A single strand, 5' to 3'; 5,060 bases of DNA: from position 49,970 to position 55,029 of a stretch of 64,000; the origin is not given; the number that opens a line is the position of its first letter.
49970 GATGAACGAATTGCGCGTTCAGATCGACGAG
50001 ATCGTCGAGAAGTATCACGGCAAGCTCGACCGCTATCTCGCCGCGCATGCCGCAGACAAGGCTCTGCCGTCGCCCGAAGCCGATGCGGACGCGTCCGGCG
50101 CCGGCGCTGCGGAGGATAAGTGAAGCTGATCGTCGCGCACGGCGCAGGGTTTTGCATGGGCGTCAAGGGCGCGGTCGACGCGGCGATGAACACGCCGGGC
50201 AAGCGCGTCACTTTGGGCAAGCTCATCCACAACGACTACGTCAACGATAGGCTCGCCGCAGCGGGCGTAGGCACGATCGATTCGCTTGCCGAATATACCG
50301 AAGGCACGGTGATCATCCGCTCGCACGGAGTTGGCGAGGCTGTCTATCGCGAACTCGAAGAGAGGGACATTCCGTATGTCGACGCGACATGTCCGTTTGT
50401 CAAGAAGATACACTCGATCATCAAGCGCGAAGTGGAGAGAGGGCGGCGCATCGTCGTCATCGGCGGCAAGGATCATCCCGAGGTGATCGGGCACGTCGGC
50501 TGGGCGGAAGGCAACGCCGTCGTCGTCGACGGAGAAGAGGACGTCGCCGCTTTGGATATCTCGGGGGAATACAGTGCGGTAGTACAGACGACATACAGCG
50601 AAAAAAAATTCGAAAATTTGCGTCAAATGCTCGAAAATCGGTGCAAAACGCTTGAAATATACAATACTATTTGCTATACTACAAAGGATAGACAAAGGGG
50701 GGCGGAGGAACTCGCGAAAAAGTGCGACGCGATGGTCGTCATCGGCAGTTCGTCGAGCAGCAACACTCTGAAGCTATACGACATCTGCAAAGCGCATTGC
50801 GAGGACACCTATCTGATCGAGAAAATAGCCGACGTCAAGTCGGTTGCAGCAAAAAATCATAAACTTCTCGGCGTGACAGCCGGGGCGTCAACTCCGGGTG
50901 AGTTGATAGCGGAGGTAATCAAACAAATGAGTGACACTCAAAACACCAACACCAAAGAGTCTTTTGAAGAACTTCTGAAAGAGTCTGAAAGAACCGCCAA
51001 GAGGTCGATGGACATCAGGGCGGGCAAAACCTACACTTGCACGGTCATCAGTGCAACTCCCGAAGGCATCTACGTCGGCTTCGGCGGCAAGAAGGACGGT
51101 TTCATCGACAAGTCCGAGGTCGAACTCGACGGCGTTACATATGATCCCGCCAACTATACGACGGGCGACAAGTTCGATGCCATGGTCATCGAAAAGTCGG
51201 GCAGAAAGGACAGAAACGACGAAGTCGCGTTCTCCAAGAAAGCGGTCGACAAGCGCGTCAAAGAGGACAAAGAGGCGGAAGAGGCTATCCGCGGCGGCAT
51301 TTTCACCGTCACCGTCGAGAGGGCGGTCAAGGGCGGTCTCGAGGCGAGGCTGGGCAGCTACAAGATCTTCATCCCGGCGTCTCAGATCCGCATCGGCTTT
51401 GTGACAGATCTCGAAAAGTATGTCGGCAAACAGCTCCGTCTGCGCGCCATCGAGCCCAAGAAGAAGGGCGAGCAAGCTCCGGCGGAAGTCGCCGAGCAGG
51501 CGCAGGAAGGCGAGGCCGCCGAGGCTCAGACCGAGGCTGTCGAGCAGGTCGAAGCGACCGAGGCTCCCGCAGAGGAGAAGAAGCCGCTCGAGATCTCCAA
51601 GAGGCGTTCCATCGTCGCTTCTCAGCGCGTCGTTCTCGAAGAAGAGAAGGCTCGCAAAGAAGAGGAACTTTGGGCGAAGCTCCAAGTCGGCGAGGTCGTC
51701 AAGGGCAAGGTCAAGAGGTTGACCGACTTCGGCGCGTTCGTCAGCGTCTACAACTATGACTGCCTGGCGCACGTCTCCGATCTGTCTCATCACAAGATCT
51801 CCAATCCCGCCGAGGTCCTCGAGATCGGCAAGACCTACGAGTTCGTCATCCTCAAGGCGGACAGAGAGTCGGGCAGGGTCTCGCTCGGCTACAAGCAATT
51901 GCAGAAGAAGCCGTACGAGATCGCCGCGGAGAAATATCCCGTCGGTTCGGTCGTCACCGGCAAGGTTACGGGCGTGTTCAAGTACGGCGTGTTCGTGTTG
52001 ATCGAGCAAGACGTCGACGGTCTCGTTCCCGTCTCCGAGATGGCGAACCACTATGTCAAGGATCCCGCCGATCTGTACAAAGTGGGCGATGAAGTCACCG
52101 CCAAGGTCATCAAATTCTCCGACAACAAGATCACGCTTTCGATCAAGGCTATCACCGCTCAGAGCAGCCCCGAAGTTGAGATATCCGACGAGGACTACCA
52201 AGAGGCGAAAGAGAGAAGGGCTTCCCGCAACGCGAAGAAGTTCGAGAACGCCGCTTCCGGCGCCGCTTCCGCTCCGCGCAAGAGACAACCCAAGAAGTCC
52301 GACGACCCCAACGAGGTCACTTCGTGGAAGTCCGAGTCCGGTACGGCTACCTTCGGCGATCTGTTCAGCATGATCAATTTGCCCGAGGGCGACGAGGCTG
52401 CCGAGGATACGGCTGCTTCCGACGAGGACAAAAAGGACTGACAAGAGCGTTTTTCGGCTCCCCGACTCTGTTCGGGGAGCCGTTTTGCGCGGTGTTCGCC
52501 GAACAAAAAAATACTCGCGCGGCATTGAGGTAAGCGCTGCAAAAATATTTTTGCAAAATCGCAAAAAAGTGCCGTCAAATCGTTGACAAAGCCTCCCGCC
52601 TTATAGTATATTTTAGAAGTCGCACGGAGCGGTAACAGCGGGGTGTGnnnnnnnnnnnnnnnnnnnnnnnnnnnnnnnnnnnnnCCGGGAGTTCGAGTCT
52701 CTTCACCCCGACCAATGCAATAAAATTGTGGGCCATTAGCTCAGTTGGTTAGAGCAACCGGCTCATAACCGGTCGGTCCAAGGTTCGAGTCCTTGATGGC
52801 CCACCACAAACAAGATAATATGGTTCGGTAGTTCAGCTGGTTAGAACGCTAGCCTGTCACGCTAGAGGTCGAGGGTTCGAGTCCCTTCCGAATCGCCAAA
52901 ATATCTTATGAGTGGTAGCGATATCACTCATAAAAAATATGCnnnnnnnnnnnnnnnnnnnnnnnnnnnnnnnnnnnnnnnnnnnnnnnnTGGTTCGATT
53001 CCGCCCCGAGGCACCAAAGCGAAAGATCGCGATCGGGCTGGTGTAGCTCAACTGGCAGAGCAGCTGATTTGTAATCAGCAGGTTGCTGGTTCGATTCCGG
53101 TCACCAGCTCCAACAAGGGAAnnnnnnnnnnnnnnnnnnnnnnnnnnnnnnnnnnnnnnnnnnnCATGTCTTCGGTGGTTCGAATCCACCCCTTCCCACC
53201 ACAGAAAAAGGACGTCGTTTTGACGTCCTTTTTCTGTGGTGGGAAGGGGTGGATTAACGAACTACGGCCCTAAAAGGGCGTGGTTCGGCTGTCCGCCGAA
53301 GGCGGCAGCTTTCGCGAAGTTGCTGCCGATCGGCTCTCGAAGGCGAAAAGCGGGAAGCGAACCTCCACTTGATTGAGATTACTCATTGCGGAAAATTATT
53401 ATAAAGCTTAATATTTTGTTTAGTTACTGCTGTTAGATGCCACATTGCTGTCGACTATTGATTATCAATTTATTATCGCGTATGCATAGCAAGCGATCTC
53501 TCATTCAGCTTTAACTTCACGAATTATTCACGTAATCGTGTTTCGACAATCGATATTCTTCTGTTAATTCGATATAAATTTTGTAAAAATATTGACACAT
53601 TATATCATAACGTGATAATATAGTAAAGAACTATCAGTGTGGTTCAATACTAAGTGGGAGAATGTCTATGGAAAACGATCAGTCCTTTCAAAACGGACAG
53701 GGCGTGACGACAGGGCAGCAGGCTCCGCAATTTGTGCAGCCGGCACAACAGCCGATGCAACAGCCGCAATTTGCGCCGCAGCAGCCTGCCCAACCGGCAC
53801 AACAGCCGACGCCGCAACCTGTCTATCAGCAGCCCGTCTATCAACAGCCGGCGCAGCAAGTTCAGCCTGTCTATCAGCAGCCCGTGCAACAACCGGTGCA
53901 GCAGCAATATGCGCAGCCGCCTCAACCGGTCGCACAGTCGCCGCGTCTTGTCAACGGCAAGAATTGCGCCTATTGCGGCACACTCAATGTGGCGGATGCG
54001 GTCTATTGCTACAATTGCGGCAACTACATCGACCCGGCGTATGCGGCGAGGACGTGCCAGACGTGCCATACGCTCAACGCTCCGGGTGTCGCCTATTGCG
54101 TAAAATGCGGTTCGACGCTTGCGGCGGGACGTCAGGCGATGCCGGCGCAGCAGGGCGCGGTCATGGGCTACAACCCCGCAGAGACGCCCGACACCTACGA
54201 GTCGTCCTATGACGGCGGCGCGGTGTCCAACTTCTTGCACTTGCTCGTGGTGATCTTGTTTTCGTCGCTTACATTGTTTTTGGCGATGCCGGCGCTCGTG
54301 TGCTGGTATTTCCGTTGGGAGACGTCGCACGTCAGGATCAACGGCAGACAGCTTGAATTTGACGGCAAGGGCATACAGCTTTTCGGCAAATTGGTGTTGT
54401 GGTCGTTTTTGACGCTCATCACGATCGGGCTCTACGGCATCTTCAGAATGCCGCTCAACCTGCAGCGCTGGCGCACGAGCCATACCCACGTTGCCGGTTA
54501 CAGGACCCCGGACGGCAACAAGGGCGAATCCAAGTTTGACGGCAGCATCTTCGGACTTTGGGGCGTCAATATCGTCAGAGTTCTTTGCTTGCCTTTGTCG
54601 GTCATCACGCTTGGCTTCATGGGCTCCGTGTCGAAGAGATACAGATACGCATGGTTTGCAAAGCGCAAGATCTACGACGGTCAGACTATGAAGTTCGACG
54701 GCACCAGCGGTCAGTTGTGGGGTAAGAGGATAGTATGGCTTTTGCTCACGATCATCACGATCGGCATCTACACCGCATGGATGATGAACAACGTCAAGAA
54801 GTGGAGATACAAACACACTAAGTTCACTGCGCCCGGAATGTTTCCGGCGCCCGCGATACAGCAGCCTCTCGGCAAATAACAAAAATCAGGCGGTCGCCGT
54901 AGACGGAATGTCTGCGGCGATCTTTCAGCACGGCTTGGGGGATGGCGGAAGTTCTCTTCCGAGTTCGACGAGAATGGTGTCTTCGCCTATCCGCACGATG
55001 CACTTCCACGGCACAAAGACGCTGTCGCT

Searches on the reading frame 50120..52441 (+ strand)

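Call 88: search_protein_families(library=pfam, proteins=[window:50120-52441:+], max_evalue=0.00001)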
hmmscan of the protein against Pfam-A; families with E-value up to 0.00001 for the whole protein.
window:50120-52441:+ (773 aa): 4 families
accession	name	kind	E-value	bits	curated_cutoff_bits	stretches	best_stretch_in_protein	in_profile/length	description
PF02401.23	LYTB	-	7e-87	291.5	24.5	1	4-270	2-266/267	LytB protein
PF00575.29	S1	-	9.2e-43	144.9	22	2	606-676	2-74/74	S1 RNA binding domain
PF23459.1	S1_RRP5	-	2.8e-11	44.3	27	0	609-674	4-71/72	RRP5 S1 domain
PF21710.3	Spt6_S1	-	6.2e-07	30.1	27.5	0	607-674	15-83/91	Spt6, S1/OB domain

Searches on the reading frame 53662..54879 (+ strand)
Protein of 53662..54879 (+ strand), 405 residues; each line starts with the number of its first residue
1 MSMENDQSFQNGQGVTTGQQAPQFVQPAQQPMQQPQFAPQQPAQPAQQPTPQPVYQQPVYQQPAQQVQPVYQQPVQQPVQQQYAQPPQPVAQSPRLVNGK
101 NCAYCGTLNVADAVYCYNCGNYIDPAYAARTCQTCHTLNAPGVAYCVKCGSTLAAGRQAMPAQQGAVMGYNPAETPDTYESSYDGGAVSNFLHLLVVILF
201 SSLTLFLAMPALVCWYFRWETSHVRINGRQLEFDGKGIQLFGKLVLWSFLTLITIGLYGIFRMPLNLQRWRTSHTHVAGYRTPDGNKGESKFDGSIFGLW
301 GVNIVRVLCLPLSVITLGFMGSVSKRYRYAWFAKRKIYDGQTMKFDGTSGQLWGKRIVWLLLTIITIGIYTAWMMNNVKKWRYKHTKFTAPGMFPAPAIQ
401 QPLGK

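Call 88: search_protein_families(library=pfam, proteins=[window:53662-54879:+], max_evalue=0.00001)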
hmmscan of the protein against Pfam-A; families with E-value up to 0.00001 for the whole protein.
window:53662-54879:+ (405 aa): 5 families
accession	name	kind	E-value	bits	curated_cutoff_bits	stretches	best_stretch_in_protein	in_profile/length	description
PF05987.18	DUF898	-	2e-12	47.3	28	1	342-388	3-49/336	Bacterial protein of unknown function (DUF898)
PF20403.5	DUF6693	-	1.1e-08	35.7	31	0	236-320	7-85/104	Family of unknown function (DUF6693)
PF13240.11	Zn_Ribbon_1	-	1.1e-06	28.6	25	0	132-152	2-22/23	zinc-ribbon domain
PF12773.13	DZR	-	1.7e-06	28.5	27.3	1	102-150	1-45/45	Double zinc ribbon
PF24463.1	DUF7577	-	6.7e-06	26.1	28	0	129-153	2-26/27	Domain of unknown function (DUF7577)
